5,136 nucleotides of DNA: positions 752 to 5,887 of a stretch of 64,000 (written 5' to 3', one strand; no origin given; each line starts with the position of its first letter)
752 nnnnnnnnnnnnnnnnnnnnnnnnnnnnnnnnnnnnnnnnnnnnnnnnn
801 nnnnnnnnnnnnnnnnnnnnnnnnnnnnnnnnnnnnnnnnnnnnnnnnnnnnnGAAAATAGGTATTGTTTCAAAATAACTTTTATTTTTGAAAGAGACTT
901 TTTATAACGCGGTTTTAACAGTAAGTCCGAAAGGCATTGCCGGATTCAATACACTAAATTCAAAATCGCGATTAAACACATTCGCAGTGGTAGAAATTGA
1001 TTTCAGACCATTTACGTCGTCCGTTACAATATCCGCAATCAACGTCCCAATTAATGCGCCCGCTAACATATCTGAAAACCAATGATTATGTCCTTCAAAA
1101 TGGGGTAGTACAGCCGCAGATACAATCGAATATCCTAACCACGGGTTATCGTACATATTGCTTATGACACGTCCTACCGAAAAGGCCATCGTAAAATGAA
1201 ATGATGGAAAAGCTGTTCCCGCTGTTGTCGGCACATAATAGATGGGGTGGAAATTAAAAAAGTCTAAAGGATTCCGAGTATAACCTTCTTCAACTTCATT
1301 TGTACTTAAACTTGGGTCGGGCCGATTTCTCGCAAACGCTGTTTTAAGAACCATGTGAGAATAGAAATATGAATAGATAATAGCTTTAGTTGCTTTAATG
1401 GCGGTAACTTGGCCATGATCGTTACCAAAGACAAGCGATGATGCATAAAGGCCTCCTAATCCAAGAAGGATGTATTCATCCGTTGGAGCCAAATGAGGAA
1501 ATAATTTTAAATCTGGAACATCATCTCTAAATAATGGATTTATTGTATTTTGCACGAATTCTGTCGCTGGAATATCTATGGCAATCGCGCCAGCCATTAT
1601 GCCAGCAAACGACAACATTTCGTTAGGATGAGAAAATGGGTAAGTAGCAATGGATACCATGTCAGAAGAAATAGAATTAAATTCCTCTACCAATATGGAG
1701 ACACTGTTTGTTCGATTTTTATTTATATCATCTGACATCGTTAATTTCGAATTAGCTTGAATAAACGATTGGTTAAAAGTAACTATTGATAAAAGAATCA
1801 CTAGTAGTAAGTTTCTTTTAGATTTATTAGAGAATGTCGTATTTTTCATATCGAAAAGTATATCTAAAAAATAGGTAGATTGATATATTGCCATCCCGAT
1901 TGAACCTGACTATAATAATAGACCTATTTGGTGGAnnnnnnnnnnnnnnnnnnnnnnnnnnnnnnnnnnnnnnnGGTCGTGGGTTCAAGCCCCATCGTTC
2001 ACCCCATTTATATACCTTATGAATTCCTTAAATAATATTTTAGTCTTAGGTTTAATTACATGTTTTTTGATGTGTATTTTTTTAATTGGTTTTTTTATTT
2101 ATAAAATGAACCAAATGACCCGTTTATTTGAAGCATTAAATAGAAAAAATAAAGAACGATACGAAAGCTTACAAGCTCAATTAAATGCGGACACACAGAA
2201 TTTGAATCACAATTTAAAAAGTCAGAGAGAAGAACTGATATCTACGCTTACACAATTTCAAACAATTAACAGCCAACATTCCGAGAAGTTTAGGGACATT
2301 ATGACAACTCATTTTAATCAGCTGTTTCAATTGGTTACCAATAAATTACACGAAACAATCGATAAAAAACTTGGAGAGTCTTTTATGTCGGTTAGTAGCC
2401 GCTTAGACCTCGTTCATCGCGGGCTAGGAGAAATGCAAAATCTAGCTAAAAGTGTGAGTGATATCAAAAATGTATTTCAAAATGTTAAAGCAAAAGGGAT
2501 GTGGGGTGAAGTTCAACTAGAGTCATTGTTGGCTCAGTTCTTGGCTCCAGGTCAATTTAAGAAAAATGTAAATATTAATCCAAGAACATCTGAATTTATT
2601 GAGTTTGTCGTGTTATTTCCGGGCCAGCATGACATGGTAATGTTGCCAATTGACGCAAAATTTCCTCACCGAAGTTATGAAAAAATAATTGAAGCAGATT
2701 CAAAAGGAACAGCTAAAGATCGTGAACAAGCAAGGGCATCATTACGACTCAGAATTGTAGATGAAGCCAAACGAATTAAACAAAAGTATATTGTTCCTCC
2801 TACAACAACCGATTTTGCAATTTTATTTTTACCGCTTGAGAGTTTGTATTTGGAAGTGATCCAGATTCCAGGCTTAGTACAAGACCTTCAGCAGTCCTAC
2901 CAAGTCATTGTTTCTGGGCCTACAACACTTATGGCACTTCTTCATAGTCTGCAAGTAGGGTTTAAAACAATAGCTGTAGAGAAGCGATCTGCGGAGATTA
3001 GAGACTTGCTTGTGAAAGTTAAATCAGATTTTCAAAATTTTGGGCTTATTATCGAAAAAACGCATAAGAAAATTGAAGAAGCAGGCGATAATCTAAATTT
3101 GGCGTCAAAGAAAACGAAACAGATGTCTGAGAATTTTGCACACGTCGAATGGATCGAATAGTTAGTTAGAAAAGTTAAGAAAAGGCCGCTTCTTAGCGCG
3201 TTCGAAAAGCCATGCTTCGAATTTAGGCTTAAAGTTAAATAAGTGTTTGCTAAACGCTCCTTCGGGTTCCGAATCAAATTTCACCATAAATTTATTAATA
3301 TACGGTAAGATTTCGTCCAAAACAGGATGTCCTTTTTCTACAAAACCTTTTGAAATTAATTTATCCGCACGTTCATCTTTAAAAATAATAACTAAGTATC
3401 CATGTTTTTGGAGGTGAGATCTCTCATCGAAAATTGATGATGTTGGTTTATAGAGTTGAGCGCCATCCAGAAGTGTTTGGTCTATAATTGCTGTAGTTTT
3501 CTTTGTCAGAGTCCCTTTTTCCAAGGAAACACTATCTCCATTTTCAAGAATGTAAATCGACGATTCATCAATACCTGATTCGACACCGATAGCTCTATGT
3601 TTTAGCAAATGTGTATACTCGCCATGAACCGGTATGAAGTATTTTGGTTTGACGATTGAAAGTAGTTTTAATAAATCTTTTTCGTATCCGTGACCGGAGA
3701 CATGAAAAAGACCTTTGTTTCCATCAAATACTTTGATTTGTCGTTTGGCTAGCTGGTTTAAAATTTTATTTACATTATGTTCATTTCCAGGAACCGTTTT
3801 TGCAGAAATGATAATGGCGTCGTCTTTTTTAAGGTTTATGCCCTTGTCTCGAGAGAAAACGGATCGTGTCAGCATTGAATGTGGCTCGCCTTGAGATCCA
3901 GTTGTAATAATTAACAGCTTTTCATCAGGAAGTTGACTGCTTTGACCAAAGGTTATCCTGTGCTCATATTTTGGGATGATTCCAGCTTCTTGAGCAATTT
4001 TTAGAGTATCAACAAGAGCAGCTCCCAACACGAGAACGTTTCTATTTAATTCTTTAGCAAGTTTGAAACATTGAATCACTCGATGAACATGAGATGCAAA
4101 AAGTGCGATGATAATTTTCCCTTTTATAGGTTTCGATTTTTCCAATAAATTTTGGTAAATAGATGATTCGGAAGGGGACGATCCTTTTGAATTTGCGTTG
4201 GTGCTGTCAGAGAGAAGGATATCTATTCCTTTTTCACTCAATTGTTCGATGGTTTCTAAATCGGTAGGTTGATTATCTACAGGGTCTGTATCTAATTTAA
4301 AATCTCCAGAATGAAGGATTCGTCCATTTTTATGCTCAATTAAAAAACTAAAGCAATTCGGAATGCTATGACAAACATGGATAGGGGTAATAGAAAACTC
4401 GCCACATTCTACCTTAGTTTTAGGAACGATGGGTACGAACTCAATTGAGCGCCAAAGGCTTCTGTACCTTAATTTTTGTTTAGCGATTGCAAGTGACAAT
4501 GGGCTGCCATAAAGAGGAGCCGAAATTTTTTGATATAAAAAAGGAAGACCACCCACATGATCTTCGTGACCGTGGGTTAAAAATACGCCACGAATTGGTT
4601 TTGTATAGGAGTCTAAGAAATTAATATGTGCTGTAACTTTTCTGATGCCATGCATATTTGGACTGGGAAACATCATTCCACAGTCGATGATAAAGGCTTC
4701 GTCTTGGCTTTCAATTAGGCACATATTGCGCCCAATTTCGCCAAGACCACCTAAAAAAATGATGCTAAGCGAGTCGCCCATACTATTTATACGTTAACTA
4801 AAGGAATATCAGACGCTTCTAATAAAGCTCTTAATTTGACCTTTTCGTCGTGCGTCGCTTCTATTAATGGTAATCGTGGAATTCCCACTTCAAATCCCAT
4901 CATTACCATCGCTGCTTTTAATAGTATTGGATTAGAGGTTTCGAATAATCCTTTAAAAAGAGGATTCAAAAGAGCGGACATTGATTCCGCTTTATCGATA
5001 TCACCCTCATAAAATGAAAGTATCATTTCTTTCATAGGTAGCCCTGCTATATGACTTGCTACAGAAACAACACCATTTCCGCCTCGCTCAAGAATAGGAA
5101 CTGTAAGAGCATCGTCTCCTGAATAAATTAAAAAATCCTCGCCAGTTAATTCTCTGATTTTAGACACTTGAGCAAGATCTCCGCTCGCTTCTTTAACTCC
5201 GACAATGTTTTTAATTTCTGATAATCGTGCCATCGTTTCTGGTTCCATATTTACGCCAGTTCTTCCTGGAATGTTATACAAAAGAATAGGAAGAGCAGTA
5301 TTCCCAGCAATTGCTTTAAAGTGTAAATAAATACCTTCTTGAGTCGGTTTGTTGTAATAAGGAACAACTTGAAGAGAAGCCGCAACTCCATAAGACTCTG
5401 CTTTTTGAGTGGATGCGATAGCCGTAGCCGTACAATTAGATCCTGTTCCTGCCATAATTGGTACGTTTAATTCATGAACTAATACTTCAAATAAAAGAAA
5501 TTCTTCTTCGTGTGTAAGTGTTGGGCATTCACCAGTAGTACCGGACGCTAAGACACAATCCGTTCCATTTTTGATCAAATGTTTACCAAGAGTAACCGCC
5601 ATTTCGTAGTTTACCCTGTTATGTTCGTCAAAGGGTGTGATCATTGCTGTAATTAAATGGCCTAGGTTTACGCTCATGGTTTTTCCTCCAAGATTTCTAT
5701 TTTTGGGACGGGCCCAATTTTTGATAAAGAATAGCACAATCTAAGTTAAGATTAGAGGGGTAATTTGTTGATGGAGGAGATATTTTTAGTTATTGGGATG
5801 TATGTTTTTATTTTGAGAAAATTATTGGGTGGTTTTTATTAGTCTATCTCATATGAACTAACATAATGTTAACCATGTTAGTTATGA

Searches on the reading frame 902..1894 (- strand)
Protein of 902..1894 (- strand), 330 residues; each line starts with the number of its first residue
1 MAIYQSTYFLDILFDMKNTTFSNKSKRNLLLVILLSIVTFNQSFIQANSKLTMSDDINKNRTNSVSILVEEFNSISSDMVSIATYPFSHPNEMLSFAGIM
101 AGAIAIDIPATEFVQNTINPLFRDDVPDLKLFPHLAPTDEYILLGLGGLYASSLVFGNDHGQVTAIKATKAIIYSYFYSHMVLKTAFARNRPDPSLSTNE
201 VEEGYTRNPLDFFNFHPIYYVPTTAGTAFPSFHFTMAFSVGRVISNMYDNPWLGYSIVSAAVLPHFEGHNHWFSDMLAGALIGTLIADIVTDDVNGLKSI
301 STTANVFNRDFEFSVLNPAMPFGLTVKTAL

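Call 10: search_protein_families(library=pfam, proteins=[window:902-1894:-], max_evalue=0.001)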
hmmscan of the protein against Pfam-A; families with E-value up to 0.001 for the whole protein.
window:902-1894:- (330 aa): 2 families
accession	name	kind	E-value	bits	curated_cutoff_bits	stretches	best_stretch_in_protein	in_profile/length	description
PF01569.27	PAP2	-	1.9e-05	24.9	27.2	1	173-290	10-121/130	PAP2 superfamily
PF14378.12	PAP2_3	-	2.3e-05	24.7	27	1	226-287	124-188/190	PAP2 superfamily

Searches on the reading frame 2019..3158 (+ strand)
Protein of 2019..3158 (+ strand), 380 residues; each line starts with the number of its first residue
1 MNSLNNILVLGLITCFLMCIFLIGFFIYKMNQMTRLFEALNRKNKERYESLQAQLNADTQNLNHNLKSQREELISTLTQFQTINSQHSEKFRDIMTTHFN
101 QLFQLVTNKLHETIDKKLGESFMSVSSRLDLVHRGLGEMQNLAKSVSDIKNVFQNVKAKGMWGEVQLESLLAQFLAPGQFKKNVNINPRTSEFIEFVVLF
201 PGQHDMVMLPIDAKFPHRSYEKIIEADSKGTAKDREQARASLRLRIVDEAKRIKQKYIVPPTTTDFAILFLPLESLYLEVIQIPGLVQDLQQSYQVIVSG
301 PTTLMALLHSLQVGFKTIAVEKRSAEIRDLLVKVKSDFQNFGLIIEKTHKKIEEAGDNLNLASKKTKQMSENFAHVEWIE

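Call 10: search_protein_families(library=pfam, proteins=[window:2019-3158:+], max_evalue=0.001)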
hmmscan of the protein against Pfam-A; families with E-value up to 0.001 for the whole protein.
window:2019-3158:+ (380 aa): 2 families
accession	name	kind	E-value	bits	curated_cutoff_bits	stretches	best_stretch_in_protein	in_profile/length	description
PF02646.22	RmuC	-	1.1e-57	195.9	26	1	99-368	3-273/291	RmuC family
PF00211.25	Guanylate_cyc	-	0.00018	21.6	21.9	0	76-153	15-92/183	Adenylate and Guanylate cyclase catalytic domain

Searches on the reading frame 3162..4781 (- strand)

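Call 10: search_protein_families(library=pfam, proteins=[window:3162-4781:-], max_evalue=0.001)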
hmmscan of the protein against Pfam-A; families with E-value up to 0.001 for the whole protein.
window:3162-4781:- (539 aa): 4 families
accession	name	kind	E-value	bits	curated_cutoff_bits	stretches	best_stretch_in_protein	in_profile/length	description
PF22505.1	RNase_J_b_CASP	-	3e-33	114.7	27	1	220-344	1-126/126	Ribonuclease J, beta-CASP domain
PF00753.33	Lactamase_B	-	3e-14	53.8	22.7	1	17-165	5-154/196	Metallo-beta-lactamase superfamily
PF12706.13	Lactamase_B_2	-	3.5e-13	50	27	1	58-167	26-149/200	Beta-lactamase superfamily domain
PF07521.17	RMMBL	-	6.9e-12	45.6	21.6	1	360-404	13-58/63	Zn-dependent metallo-hydrolase RNA specificity domain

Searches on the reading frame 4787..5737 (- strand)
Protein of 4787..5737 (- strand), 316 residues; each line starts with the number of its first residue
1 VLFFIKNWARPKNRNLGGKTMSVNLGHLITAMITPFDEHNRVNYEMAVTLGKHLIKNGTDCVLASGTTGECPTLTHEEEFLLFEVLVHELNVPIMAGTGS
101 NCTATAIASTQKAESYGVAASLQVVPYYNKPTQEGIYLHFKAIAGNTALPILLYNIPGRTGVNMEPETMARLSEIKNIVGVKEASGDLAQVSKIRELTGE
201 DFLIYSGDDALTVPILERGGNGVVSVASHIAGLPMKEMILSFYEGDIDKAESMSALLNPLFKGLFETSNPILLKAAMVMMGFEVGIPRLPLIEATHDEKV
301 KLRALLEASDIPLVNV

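Call 10: search_protein_families(library=pfam, proteins=[window:4787-5737:-], max_evalue=0.001)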
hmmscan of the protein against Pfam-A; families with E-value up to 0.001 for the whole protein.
window:4787-5737:- (316 aa): 1 family
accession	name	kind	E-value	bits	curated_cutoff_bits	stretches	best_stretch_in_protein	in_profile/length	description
PF00701.28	DHDPS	-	1e-91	307.1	22.1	1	26-308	3-288/289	Dihydrodipicolinate synthetase family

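Call 35: find_related_loci(query=window:4787-5737:-, collection=genome_contigs, flank=10000)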
Query window:4787-5737:- (316 aa) in genome_contigs; peptide patterns used: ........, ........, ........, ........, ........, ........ (x = any residue, [..] = any of these).
600 stretches matched a pattern (row limit reached: there are more); 600 encode a relative of the query (tblastn E <= 1e-3); the best 80 are kept; 80 distinct loci.
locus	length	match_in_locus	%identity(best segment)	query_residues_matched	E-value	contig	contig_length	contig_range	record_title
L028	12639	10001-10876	50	24-313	3e-88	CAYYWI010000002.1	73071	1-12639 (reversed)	MAG TPA_asm: uncultured Dehalococcoidia bacterium isolate SRP263991_co7_909 genome assembly, contig: NODE_272_length_730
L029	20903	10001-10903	47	7-307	3e-85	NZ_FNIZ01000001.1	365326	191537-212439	Halobacillus aidingensis strain CGMCC 1.3703, whole genome shotgun sequence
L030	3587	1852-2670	51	25-295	2e-80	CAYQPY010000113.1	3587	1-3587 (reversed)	MAG TPA_asm: uncultured Dehalococcoidales bacterium isolate binchicken_co116_408 genome assembly, contig: NODE_35019_len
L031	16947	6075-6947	48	25-313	1e-79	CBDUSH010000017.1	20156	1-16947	MAG TPA_asm: uncultured bacterium isolate SRR22302368_concoct_39 genome assembly, contig: ERZ25747235.778, whole genome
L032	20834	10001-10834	49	24-299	2e-84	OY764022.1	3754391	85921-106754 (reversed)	MAG: Negativicutes bacterium isolate af048de3-ec71-4ab4-ae68-90155dd5d955 genome assembly, chromosome: 1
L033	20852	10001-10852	48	16-299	3e-78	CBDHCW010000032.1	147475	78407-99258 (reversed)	MAG: Dehalococcoidia bacterium isolate f317910e-ed28-456f-a3ed-2e11039cb329 genome assembly, contig: contig_32, whole ge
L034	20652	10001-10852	48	16-299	1e-77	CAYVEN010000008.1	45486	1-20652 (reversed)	MAG TPA_asm: uncultured Dehalococcoidia bacterium isolate SRP109090_co1_259 genome assembly, contig: NODE_984_length_454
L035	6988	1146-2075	45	15-313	1e-75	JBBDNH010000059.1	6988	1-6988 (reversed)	MAG: Dehalococcoidia bacterium isolate LejiaB_68_9 Lejia_B_13888_length_6988_cov_5, whole genome shotgun sequence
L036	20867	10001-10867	46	27-313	9e-74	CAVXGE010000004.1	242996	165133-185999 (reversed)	MAG: uncultured Chloroflexia bacterium isolate MFD02416.bin.2.249 genome assembly, contig: contig_23487, whole genome sh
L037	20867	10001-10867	45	29-315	1e-71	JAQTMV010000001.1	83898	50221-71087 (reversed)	MAG: Methylococcales bacterium isolate STA_49 NODE_575_length_83898_cov_4.053897_Sandtown_A, whole genome shotgun sequen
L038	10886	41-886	43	30-306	6e-72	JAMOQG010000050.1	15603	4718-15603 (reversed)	MAG: Peptostreptococcaceae bacterium isolate 4559-240_metabat2_scaf2bin.058 4559-240_scaffold_1989_c1, whole genome shot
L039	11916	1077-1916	45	29-307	2e-71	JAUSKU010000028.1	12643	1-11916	MAG: Deltaproteobacteria bacterium isolate E14_metabat.bin.78 E14_k141_751573, whole genome shotgun sequence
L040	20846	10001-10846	45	29-309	2e-71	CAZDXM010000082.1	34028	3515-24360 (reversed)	MAG TPA_asm: uncultured Thermodesulfovibrio sp. isolate SRP231805_co4_16 genome assembly, contig: k141_413227, whole gen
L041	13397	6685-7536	46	29-311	3e-71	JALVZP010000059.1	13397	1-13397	MAG: Desulfobacterales bacterium isolate T10_metabat1_scaf2bin.050 T10_NODE_1643_length_13397_cov_7.711078, whole genome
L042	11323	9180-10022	45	29-307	1e-70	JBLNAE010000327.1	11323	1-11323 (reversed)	MAG: Ignavibacteriales bacterium isolate MAG185 PRJNA951521_bin43_renamed_326, whole genome shotgun sequence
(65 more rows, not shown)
